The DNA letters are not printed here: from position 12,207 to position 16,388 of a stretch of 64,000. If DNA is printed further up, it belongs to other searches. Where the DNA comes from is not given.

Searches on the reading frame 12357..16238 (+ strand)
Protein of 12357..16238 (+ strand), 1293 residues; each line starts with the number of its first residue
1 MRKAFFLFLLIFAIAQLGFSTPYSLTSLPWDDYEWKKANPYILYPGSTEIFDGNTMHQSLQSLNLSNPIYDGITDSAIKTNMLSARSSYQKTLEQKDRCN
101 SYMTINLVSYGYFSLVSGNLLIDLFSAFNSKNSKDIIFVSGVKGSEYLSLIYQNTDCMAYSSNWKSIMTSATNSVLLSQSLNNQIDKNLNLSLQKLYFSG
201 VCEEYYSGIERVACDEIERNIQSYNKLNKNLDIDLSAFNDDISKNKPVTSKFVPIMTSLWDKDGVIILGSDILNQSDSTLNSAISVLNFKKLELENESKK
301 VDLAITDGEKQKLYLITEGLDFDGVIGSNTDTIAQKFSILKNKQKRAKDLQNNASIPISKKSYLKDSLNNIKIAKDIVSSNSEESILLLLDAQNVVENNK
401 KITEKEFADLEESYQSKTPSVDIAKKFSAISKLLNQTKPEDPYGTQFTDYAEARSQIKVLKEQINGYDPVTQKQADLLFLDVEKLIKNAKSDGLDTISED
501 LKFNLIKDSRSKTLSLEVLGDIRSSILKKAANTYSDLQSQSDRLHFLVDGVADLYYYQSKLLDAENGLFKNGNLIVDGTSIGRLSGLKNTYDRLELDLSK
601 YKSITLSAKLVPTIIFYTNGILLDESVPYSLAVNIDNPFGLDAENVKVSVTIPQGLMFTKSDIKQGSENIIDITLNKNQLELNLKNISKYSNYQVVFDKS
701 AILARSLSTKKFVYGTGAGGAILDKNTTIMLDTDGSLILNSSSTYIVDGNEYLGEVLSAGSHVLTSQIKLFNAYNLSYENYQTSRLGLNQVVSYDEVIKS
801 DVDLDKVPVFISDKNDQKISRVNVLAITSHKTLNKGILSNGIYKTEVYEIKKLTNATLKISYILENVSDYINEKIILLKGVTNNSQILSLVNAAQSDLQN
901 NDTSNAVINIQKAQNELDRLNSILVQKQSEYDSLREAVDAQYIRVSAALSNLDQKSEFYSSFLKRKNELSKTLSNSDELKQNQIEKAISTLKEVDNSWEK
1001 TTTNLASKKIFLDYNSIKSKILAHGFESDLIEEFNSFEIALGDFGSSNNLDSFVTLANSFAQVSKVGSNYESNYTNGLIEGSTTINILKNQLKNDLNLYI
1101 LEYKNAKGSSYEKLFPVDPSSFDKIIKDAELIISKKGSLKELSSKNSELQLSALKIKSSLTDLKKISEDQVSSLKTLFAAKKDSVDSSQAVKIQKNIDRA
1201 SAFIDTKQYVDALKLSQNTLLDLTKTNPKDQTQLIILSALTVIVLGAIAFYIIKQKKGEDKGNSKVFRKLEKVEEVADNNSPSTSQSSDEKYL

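Call 12: search_protein_families(library=pfam, proteins=[window:12357-16238:+], max_evalue=0.01)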
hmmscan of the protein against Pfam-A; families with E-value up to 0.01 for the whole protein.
window:12357-16238:+ (1293 aa): 2 families
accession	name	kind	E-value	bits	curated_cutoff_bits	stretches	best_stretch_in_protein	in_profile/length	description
PF10938.13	YfdX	-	0.0011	19.4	26.6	1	888-1005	2-108/149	YfdX protein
PF24211.1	DUF7432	-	0.0017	19.1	27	1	888-939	41-92/120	Family of unknown function (DUF7432)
